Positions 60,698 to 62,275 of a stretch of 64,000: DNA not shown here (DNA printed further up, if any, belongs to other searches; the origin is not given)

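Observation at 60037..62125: GroEL-like protein stripped to its equatorial domain, coupled to an FAD oxidoreductase inside a sugar ABC operon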

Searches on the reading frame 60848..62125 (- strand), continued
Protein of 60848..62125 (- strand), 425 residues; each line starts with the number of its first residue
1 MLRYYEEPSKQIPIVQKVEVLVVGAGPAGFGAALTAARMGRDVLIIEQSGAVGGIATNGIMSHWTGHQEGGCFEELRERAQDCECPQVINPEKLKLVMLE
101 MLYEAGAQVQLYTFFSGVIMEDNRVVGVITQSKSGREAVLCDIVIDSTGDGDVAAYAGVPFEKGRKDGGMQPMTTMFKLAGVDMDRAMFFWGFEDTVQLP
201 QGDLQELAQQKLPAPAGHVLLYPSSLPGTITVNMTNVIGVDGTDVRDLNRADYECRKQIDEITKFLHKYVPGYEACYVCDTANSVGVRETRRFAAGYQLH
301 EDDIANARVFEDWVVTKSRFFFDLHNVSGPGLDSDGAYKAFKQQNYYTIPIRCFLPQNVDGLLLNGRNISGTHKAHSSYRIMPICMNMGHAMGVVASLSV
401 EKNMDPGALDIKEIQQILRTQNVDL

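Call 50: find_homologous_proteins(query=window:60848-62125:-, max_evalue=1e-20)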
Query window:60848-62125:- (425 aa): 3939 proteins with E <= 1e-20 among 8000 candidates; the best 120 are listed.
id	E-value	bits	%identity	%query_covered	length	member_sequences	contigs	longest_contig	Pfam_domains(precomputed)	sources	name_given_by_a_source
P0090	4.3e-288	973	100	100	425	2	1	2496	PF01266.31,PF00890.31,PF07992.21,PF01134.29,PF01494.26,PF12831.14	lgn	-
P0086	1.7e-254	862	87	100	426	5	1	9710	PF01946.24,PF01266.31,PF00890.31,PF07992.21,PF01134.29,PF01494.26,PF12831.14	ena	-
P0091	9.3e-242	820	83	100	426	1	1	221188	PF01946.24,PF00890.31,PF07992.21,PF03486.21,PF01134.29,PF01494.26,PF12831.14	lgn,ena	-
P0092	8.6e-227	771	76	100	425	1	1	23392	PF01266.31,PF00890.31,PF07992.21,PF01494.26,PF12831.14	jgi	jgi:hypothetical protein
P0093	7.5e-225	765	77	100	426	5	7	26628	PF01946.24,PF01266.31,PF13450.13,PF00890.31,PF07992.21,PF03486.21,PF01134.29,PF01494.26,PF12831.14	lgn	-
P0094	2.9e-214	730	73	100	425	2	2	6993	PF01946.24,PF00890.31,PF12831.14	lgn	-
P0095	1.9e-212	724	73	98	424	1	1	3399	PF01266.31,PF00890.31,PF07992.21,PF01134.29,PF01494.26,PF12831.14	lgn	-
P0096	1.6e-210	717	74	98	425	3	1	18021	PF00890.31,PF07992.21,PF01134.29,PF01494.26,PF12831.14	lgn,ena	-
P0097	2.0e-210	717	71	100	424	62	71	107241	PF01946.24,PF01266.31,PF13450.13,PF00890.31,PF07992.21,PF03486.21,PF01134.29,PF01494.26,PF12831.14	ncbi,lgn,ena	-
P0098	3.2e-210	716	73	100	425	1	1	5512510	PF01946.24,PF01266.31,PF00890.31,PF07992.21,PF03486.21,PF01134.29,PF01494.26,PF12831.14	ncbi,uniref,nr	ncbi:FAD-dependent oxidoreductase [Petroclostridium sp. X23]|uniref:FAD-dependent oxidoreductase n=1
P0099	4.1e-210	716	73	99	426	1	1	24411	PF01946.24,PF00890.31,PF07992.21,PF01134.29,PF01494.26,PF12831.14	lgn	-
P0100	1.8e-208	711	71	100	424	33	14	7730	PF01946.24,PF01266.31,PF00890.31,PF07992.21,PF01134.29,PF01494.26,PF12831.14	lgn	-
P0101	2.1e-208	710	69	100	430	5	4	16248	PF01946.24,PF01266.31,PF00890.31,PF07992.21,PF01134.29,PF01494.26,PF12831.14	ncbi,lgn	-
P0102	3.0e-208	710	71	99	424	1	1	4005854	PF01946.24,PF01266.31,PF00890.31,PF07992.21,PF03486.21,PF01134.29,PF01494.26,PF12831.14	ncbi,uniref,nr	ncbi:FAD-dependent oxidoreductase [Agathobaculum sp. NTUH-O15-33]|uniref:FAD-dependent oxidoreductas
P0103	4.3e-208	709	71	99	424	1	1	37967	PF01946.24,PF01266.31,PF00890.31,PF07992.21,PF03486.21,PF01134.29,PF01494.26,PF12831.14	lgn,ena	-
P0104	7.7e-208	708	71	99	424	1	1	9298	PF01946.24,PF01266.31,PF00890.31,PF07992.21,PF03486.21,PF01134.29,PF01494.26,PF12831.14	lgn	-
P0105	8.2e-208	708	70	100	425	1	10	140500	PF01946.24,PF01266.31,PF00890.31,PF07992.21,PF01134.29,PF01494.26,PF12831.14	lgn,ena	-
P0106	8.3e-208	708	70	99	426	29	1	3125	PF01266.31,PF00890.31,PF07992.21,PF03486.21,PF01134.29,PF01494.26,PF12831.14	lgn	-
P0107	9.0e-208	708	70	99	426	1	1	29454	PF01266.31,PF13450.13,PF00890.31,PF07992.21,PF03486.21,PF01134.29,PF01494.26,PF12831.14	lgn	-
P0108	1.5e-207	708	71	99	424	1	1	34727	PF01946.24,PF01266.31,PF00890.31,PF07992.21,PF03486.21,PF01134.29,PF01494.26,PF12831.14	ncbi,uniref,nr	ncbi:FAD-dependent oxidoreductase [Butyricicoccus faecihominis]|uniref:FAD-dependent oxidoreductase 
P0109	2.0e-207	707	71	99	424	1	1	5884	PF01946.24,PF01266.31,PF00890.31,PF07992.21,PF03486.21,PF01134.29,PF01494.26,PF12831.14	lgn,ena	-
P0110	2.0e-207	707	71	99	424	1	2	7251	PF01946.24,PF01266.31,PF00890.31,PF07992.21,PF03486.21,PF01134.29,PF01494.26,PF12831.14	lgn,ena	-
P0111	2.1e-207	707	72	98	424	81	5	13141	PF01946.24,PF00890.31,PF07992.21,PF01134.29,PF12831.14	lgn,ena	-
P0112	2.6e-207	707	71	100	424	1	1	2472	PF01946.24,PF01266.31,PF13450.13,PF00890.31,PF07992.21,PF03486.21,PF01134.29,PF01494.26,PF12831.14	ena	-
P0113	2.8e-207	707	71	99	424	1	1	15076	PF01946.24,PF01266.31,PF00890.31,PF07992.21,PF03486.21,PF01134.29,PF01494.26,PF12831.14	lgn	-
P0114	5.8e-207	706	70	100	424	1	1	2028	PF01946.24,PF01266.31,PF13450.13,PF00890.31,PF07992.21,PF03486.21,PF01134.29,PF01494.26,PF12831.14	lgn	-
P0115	6.0e-207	706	71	100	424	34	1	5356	PF01946.24,PF01266.31,PF00890.31,PF07992.21,PF03486.21,PF01134.29,PF01494.26,PF12831.14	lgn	-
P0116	7.0e-207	705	71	100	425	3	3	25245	PF01266.31,PF00890.31,PF03486.21,PF01494.26,PF12831.14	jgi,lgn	jgi:hypothetical protein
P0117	1.0e-206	705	71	99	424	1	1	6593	PF01946.24,PF01266.31,PF00890.31,PF07992.21,PF03486.21,PF01134.29,PF01494.26,PF12831.14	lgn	-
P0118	1.0e-206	705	71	99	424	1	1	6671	PF01946.24,PF01266.31,PF00890.31,PF07992.21,PF03486.21,PF01134.29,PF01494.26,PF12831.14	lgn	-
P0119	1.4e-206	704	72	100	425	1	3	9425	PF01946.24,PF00890.31,PF01134.29,PF01494.26,PF12831.14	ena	-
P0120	4.4e-206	703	72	99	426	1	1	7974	PF01946.24,PF00890.31,PF07992.21,PF03486.21,PF01134.29,PF01494.26,PF12831.14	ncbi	ncbi:MAG: FAD-dependent oxidoreductase [Intestinibacillus sp.]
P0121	4.8e-206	703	70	100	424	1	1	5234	PF01266.31,PF13450.13,PF00890.31,PF07992.21,PF03486.21,PF01134.29,PF01494.26,PF12831.14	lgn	-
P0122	9.1e-206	702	70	100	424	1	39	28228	PF01946.24,PF01266.31,PF13450.13,PF00890.31,PF07992.21,PF03486.21,PF01134.29,PF01494.26,PF12831.14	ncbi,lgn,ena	-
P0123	1.7e-205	701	71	100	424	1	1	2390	PF01946.24,PF01266.31,PF13450.13,PF00890.31,PF07992.21,PF01134.29,PF01494.26,PF12831.14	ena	-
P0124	1.7e-205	701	70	100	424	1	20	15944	PF01946.24,PF01266.31,PF13450.13,PF00890.31,PF07992.21,PF03486.21,PF01134.29,PF01494.26,PF12831.14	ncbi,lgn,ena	-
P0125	6.0e-205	699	70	100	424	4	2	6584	PF01946.24,PF01266.31,PF00890.31,PF07992.21,PF01494.26,PF12831.14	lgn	-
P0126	6.1e-205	699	70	100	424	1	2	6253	PF01946.24,PF01266.31,PF13450.13,PF00890.31,PF07992.21,PF03486.21,PF01134.29,PF01494.26,PF12831.14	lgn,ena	-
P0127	9.2e-205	698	69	100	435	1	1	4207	PF01946.24,PF01266.31,PF13450.13,PF00890.31,PF07992.21,PF03486.21,PF01134.29,PF01494.26,PF12831.14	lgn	-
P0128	1.4e-204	698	70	99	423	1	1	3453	PF01946.24,PF01266.31,PF01134.29,PF01494.26,PF12831.14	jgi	jgi:hypothetical protein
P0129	1.6e-204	698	70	100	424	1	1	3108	PF01946.24,PF01266.31,PF13450.13,PF00890.31,PF07992.21,PF03486.21,PF01134.29,PF01494.26,PF12831.14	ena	-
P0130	1.2e-203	695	71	100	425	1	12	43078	PF01266.31,PF00890.31,PF07992.21,PF01494.26,PF12831.14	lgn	-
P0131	3.3e-203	693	70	100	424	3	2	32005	PF01946.24,PF01266.31,PF00890.31,PF07992.21,PF03486.21,PF01134.29,PF01494.26,PF12831.14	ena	-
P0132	2.3e-202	690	70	100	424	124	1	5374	PF01946.24,PF01266.31,PF13450.13,PF00890.31,PF07992.21,PF03486.21,PF01494.26,PF12831.14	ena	-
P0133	6.1e-201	686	68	100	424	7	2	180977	PF01494.26,PF12831.14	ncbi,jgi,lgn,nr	ncbi:MAG: FAD-dependent oxidoreductase [Ruminococcus sp.]|jgi:hypothetical protein|nr:FAD-dependent 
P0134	2.2e-199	681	68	100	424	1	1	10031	PF01946.24,PF01266.31,PF00890.31,PF07992.21,PF01134.29,PF01494.26,PF12831.14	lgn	-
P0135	9.9e-198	675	69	100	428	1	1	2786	PF01266.31,PF00890.31,PF01134.29,PF01494.26,PF12831.14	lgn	-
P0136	6.5e-190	649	65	100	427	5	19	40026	PF00890.31,PF01134.29,PF12831.14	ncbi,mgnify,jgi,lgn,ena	mgnify:FL=1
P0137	1.1e-189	649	71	91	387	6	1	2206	PF12831.14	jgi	jgi:hypothetical protein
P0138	2.2e-181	621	64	97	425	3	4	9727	PF01946.24,PF13450.13,PF00890.31,PF07992.21,PF01134.29,PF12831.14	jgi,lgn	-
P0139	7.3e-181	620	65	100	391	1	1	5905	PF01946.24,PF01266.31,PF00890.31,PF07992.21,PF01134.29,PF01494.26,PF12831.14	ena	-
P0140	1.3e-180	619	73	86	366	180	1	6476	PF12831.14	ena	-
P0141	1.2e-173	596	61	100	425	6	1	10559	PF01946.24,PF01266.31,PF13450.13,PF00890.31,PF07992.21,PF01134.29,PF01494.26,PF12831.14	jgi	-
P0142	2.3e-172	592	61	100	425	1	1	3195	PF01946.24,PF01266.31,PF13450.13,PF00890.31,PF07992.21,PF01134.29,PF01494.26,PF12831.14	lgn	-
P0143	9.8e-172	590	61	99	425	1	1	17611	PF01946.24,PF01266.31,PF13450.13,PF00890.31,PF07992.21,PF03486.21,PF01134.29,PF01494.26,PF12831.14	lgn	-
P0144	1.8e-169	582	60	100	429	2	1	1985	PF01946.24,PF01266.31,PF13450.13,PF00890.31,PF07992.21,PF01494.26,PF12831.14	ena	-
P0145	4.2e-168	578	59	100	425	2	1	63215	PF01946.24,PF01266.31,PF00890.31,PF07992.21,PF01134.29,PF01494.26,PF12831.14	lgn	-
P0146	1.2e-167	576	57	100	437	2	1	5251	PF01266.31,PF00890.31,PF07992.21,PF01134.29,PF12831.14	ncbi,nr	ncbi:MAG: FAD-dependent oxidoreductase [bacterium]|nr:FAD-dependent oxidoreductase [bacterium]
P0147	1.5e-167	576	60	100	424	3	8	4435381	PF01946.24,PF01266.31,PF13450.13,PF00890.31,PF07992.21,PF03486.21,PF01134.29,PF01494.26,PF12831.14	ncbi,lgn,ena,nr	ncbi:MAG: FAD-dependent oxidoreductase [Caldicoprobacterales bacterium]|nr:FAD-dependent oxidoreduct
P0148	5.7e-167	574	60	98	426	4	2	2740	PF13450.13,PF00890.31,PF07992.21,PF12831.14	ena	-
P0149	1.4e-166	573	58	99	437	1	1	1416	PF01266.31,PF00890.31,PF07992.21,PF01134.29,PF01494.26,PF12831.14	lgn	-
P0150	1.5e-166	572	58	100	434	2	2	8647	PF00890.31,PF07992.21,PF01134.29,PF01494.26,PF12831.14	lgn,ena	-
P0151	5.4e-166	571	59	100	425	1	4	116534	PF01946.24,PF01266.31,PF13450.13,PF00890.31,PF07992.21,PF01134.29,PF01494.26,PF12831.14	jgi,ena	-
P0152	9.3e-166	570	58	100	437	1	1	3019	PF01946.24,PF01266.31,PF00890.31,PF07992.21,PF01494.26,PF12831.14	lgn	-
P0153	1.2e-165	569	57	100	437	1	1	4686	PF01946.24,PF01266.31,PF00890.31,PF01134.29,PF01494.26,PF12831.14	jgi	-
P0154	1.8e-165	569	58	100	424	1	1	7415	PF01946.24,PF01266.31,PF13450.13,PF00890.31,PF07992.21,PF03486.21,PF01134.29,PF01494.26,PF12831.14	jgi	jgi:hypothetical protein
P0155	2.5e-165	568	58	100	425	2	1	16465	PF01946.24,PF01266.31,PF13450.13,PF00890.31,PF07992.21,PF01134.29,PF01494.26,PF12831.14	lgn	-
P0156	1.1e-164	566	57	100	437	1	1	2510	PF01946.24,PF01266.31,PF00890.31,PF07992.21,PF05834.19,PF01134.29,PF01494.26,PF12831.14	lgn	-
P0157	1.2e-164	566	58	100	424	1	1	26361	PF01946.24,PF01266.31,PF13450.13,PF00890.31,PF07992.21,PF01134.29,PF01494.26,PF12831.14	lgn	-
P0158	1.4e-164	566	60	99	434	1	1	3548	PF01266.31,PF13450.13,PF00890.31,PF01494.26,PF12831.14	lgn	-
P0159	1.5e-164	566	58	100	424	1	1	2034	PF01946.24,PF01266.31,PF13450.13,PF00890.31,PF07992.21,PF01134.29,PF01494.26,PF12831.14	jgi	jgi:hypothetical protein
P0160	1.8e-164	566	60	99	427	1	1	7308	PF01266.31,PF13450.13,PF00890.31,PF07992.21,PF01134.29,PF01494.26,PF12831.14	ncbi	-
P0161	2.2e-164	565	58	99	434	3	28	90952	PF00890.31,PF07992.21,PF05834.19,PF01134.29,PF01494.26,PF12831.14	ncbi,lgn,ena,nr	ncbi:MAG: FAD-dependent oxidoreductase [Caldicoprobacterales bacterium]|nr:FAD-dependent oxidoreduct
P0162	3.4e-164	565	57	100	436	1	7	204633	PF01266.31,PF00890.31,PF07992.21,PF01494.26,PF12831.14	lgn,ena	-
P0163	4.3e-164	564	59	99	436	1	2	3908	PF01946.24,PF01266.31,PF13450.13,PF00890.31,PF07992.21,PF05834.19,PF01134.29,PF01494.26,PF12831.14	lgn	-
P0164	2.0e-163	562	58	98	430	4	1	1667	PF01266.31,PF00890.31,PF07992.21,PF01494.26,PF12831.14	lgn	-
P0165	1.7e-162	559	59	98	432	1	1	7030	PF01946.24,PF01266.31,PF13450.13,PF00890.31,PF07992.21,PF05834.19,PF01134.29,PF01494.26,PF12831.14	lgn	-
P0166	2.1e-162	559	59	100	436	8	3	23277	PF01946.24,PF01266.31,PF13450.13,PF00890.31,PF07992.21,PF01134.29,PF01494.26,PF12831.14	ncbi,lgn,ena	ncbi:MAG TPA: FAD-dependent oxidoreductase [Bacillota bacterium]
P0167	2.3e-162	559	58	100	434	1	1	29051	PF01946.24,PF01266.31,PF13450.13,PF00890.31,PF07992.21,PF03486.21,PF05834.19,PF01134.29,PF01494.26,PF12831.14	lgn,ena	-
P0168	2.3e-162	559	59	95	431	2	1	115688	PF01946.24,PF01266.31,PF00890.31,PF07992.21,PF01134.29,PF12831.14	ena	-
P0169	3.1e-162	558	57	100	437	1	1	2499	PF01266.31,PF00890.31,PF07992.21,PF01134.29,PF01494.26,PF12831.14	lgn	-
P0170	3.1e-162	558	57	100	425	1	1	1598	PF00890.31,PF07992.21,PF01134.29,PF12831.14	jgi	-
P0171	3.6e-162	558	58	100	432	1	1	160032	PF01946.24,PF01266.31,PF13450.13,PF00890.31,PF07992.21,PF01134.29,PF01494.26,PF12831.14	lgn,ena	-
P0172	4.8e-162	558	58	100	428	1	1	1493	PF01946.24,PF01266.31,PF13450.13,PF00890.31,PF07992.21,PF01134.29,PF01494.26,PF12831.14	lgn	-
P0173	6.0e-162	557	59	100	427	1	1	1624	PF01266.31,PF13450.13,PF00890.31,PF07992.21,PF01134.29,PF01494.26,PF12831.14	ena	-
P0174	6.7e-162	557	57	100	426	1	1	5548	PF00890.31,PF07992.21,PF01134.29,PF01494.26,PF12831.14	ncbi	-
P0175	1.0e-161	557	58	99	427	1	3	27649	PF00890.31,PF07992.21,PF01134.29,PF01494.26,PF12831.14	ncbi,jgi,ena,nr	ncbi:MAG: FAD-dependent oxidoreductase [Firmicutes bacterium]|nr:FAD-dependent oxidoreductase [Bacil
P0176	1.4e-161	556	58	98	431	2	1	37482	PF01266.31,PF13450.13,PF00890.31,PF07992.21,PF01134.29,PF01494.26,PF12831.14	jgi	jgi:glycine/D-amino acid oxidase-like deaminating enzyme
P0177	1.7e-161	556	59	99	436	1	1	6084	PF01946.24,PF01266.31,PF13450.13,PF00890.31,PF07992.21,PF01134.29,PF01494.26,PF12831.14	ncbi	-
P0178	1.8e-161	556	57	100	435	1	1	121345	PF01946.24,PF01266.31,PF13450.13,PF00890.31,PF07992.21,PF03486.21,PF05834.19,PF01134.29,PF01494.26,PF12831.14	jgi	jgi:hypothetical protein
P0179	1.9e-161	556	57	100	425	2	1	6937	PF01946.24,PF01266.31,PF13450.13,PF00890.31,PF07992.21,PF03486.21,PF05834.19,PF01134.29,PF01494.26,PF12831.14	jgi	-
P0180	1.9e-161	556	59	99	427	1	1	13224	PF01946.24,PF01266.31,PF13450.13,PF00890.31,PF07992.21,PF01494.26,PF12831.14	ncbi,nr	ncbi:MAG: FAD-dependent oxidoreductase [Anaerolineae bacterium]|nr:FAD-dependent oxidoreductase [Ana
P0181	1.9e-161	556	57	99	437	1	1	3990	PF01266.31,PF13450.13,PF00890.31,PF07992.21,PF05834.19,PF01134.29,PF01494.26,PF12831.14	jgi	jgi:glycine/D-amino acid oxidase-like deaminating enzyme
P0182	2.6e-161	555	59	99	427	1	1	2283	PF01946.24,PF01266.31,PF13450.13,PF00890.31,PF07992.21,PF01134.29,PF01494.26,PF12831.14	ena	-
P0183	3.5e-161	555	57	100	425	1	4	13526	PF01946.24,PF01266.31,PF00890.31,PF07992.21,PF01134.29,PF01494.26,PF12831.14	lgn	-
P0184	5.6e-161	554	57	100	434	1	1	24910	PF01946.24,PF01266.31,PF13450.13,PF00890.31,PF07992.21,PF01134.29,PF01494.26,PF12831.14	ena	-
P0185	8.6e-161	553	58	100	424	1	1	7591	PF01266.31,PF00890.31,PF07992.21,PF01494.26,PF12831.14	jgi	jgi:hypothetical protein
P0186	9.7e-161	553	58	99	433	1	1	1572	PF01946.24,PF01266.31,PF00890.31,PF07992.21,PF03486.21,PF01134.29,PF01494.26,PF12831.14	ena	-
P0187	1.0e-160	553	57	100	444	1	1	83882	PF01946.24,PF01266.31,PF13450.13,PF00890.31,PF07992.21,PF05834.19,PF01134.29,PF01494.26,PF12831.14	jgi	jgi:hypothetical protein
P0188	2.2e-160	552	57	100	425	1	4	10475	PF01946.24,PF01266.31,PF13450.13,PF00890.31,PF07992.21,PF01494.26,PF12831.14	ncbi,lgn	-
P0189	2.3e-160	552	59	99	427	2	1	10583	PF01266.31,PF13450.13,PF00890.31,PF01494.26,PF12831.14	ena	-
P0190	2.5e-160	552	59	99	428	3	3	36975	PF01946.24,PF01266.31,PF13450.13,PF00890.31,PF07992.21,PF01134.29,PF12831.14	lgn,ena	-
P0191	3.6e-160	551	57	100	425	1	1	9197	PF01266.31,PF13450.13,PF00890.31,PF07992.21,PF01494.26,PF12831.14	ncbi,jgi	-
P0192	4.5e-160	551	58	100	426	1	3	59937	PF01266.31,PF00890.31,PF07992.21,PF01134.29,PF01494.26,PF12831.14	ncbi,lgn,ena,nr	ncbi:MAG: FAD-dependent oxidoreductase [Clostridiales bacterium]|nr:FAD-dependent oxidoreductase [Cl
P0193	5.0e-160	551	58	99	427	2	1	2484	PF01266.31,PF13450.13,PF00890.31,PF12831.14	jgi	jgi:glycine/D-amino acid oxidase-like deaminating enzyme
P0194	5.0e-160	551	58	99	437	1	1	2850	PF01946.24,PF01266.31,PF13450.13,PF00890.31,PF07992.21,PF05834.19,PF01134.29,PF01494.26,PF12831.14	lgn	-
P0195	5.9e-160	551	56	100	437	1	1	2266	PF01266.31,PF13450.13,PF00890.31,PF07992.21,PF01494.26,PF12831.14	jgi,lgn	jgi:ribulose 1,5-bisphosphate synthetase/thiazole synthase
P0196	6.1e-160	551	58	99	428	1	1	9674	PF01946.24,PF01266.31,PF13450.13,PF00890.31,PF01134.29,PF01494.26,PF12831.14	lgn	-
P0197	6.9e-160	551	56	100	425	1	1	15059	PF01266.31,PF13450.13,PF00890.31,PF07992.21,PF01494.26,PF12831.14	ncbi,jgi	-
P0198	6.9e-160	551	57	100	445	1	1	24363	PF13450.13,PF00890.31,PF07992.21,PF05834.19,PF01134.29,PF01494.26,PF12831.14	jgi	jgi:hypothetical protein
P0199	9.0e-160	550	58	99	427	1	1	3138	PF00890.31,PF01494.26,PF12831.14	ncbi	-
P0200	9.5e-160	550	57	100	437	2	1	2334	PF01946.24,PF01266.31,PF13450.13,PF00890.31,PF07992.21,PF01134.29,PF12831.14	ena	-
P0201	1.4e-159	550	57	100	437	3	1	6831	PF01946.24,PF01266.31,PF13450.13,PF00890.31,PF07992.21,PF05834.19,PF01134.29,PF01494.26,PF12831.14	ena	-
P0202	1.5e-159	549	58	99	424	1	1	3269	PF01946.24,PF01266.31,PF13450.13,PF00890.31,PF07992.21,PF03486.21,PF01134.29,PF01494.26,PF12831.14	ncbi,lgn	-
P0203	1.6e-159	549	57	100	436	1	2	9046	PF01946.24,PF01266.31,PF13450.13,PF00890.31,PF07992.21,PF03486.21,PF01134.29,PF01494.26,PF12831.14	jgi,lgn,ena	-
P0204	1.6e-159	549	57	99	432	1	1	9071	PF01266.31,PF00890.31,PF07992.21,PF01134.29,PF12831.14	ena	-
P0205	2.2e-159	549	57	99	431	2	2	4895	PF01946.24,PF01266.31,PF00890.31,PF01134.29,PF12831.14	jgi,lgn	jgi:glycine/D-amino acid oxidase-like deaminating enzyme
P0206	4.1e-159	548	56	100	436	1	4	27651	PF01946.24,PF01266.31,PF13450.13,PF00890.31,PF07992.21,PF03486.21,PF01134.29,PF01494.26,PF12831.14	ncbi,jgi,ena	-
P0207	4.1e-159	548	58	100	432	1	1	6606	PF01946.24,PF01266.31,PF13450.13,PF00890.31,PF07992.21,PF05834.19,PF01134.29,PF01494.26,PF12831.14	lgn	-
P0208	4.9e-159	548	57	100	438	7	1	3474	PF01946.24,PF01266.31,PF00890.31,PF07992.21,PF01134.29,PF01494.26,PF12831.14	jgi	-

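Call 51: find_encoding_contigs(protein=P0147, flank=8000, max_places=1)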
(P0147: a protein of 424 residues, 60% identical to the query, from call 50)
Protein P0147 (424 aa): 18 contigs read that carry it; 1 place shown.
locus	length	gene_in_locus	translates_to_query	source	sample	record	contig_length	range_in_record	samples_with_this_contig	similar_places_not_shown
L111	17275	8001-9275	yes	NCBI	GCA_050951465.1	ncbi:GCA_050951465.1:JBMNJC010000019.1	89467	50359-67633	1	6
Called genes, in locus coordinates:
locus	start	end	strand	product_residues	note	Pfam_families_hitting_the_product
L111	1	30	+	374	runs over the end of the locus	PF12679:ABC2_membrane_2 (faint), PF12698:ABC2_membrane_3, PF01061:ABC2_membrane (weak)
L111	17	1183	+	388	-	PF12698:ABC2_membrane_3, PF01061:ABC2_membrane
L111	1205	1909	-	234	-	PF25182:NonGDSL (weak), PF00657:Lipase_GDSL, PF13472:Lipase_GDSL_2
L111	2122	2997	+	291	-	PF04909:Amidohydro_2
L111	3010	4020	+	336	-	PF06935:DUF1284 (faint)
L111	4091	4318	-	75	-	PF11213:DUF3006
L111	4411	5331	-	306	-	PF00753:Lactamase_B, PF23023:Anti-Pycsar_Apyc1 (weak), PF12706:Lactamase_B_2 (weak)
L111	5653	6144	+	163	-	PF00149:Metallophos (faint), PF12850:Metallophos_2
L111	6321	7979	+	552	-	PF00728:Glyco_hydro_20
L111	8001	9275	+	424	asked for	PF01946:Thi4, PF00890:FAD_binding_2 (weak), PF01134:GIDA (weak), PF01266:DAO (faint), PF01494:FAD_binding_3 (faint), PF07992:Pyr_redox_2 (weak), PF12831:FAD_oxidored, PF13450:NAD_binding_8 (weak), +1 more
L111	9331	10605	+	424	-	PF01408:GFO_IDH_MocA, PF02894:GFO_IDH_MocA_C, PF22725:GFO_IDH_MocA_C3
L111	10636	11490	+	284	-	PF01261:AP_endonuc_2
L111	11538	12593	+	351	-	PF01408:GFO_IDH_MocA, PF22725:GFO_IDH_MocA_C3, PF02894:GFO_IDH_MocA_C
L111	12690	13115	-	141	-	PF01842:ACT (weak), PF13291:ACT_4 (faint), PF13840:ACT_7 (faint), PF19571:ACT_8, PF01842:ACT (weak), PF22629:ACT_AHAS_ss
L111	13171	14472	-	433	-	PF00501:AMP-binding, PF04443:LuxE (weak), PF14535:AMP-binding_C_2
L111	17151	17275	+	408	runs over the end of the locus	PF01946:Thi4, PF00890:FAD_binding_2 (weak), PF01266:DAO (faint), PF03486:HI0933_like (weak), PF07992:Pyr_redox_2 (weak), PF12831:FAD_oxidored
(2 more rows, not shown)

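Call 52: find_encoding_contigs(protein=P0162, flank=8000, max_places=1)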
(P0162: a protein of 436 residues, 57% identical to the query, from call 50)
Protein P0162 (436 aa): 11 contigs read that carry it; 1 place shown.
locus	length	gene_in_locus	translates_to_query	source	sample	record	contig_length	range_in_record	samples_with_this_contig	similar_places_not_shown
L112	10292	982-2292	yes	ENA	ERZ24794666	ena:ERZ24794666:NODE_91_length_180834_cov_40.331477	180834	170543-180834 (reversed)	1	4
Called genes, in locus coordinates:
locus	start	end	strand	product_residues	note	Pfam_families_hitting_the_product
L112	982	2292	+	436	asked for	PF00890:FAD_binding_2 (faint), PF01266:DAO (faint), PF01494:FAD_binding_3 (faint), PF07992:Pyr_redox_2 (faint), PF12831:FAD_oxidored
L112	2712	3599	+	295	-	PF23023:Anti-Pycsar_Apyc1, PF00753:Lactamase_B, PF12706:Lactamase_B_2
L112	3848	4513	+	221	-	PF00702:Hydrolase, PF03031:NIF (faint), PF12710:HAD, PF13419:HAD_2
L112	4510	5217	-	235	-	PF00702:Hydrolase, PF13419:HAD_2, PF13242:Hydrolase_like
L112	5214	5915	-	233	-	PF01987:AIM24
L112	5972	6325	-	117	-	PF13240:Zn_Ribbon_1 (faint), PF13248:Zn_ribbon_3 (faint)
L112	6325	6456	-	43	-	-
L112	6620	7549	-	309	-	PF03372:Exo_endo_phos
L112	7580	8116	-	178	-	PF04079:SMC_ScpB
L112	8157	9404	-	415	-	PF02844:GARS_N, PF01071:GARS_A, PF02843:GARS_C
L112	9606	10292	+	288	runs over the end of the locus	PF19420:DDAH_eukar, PF02274:ADI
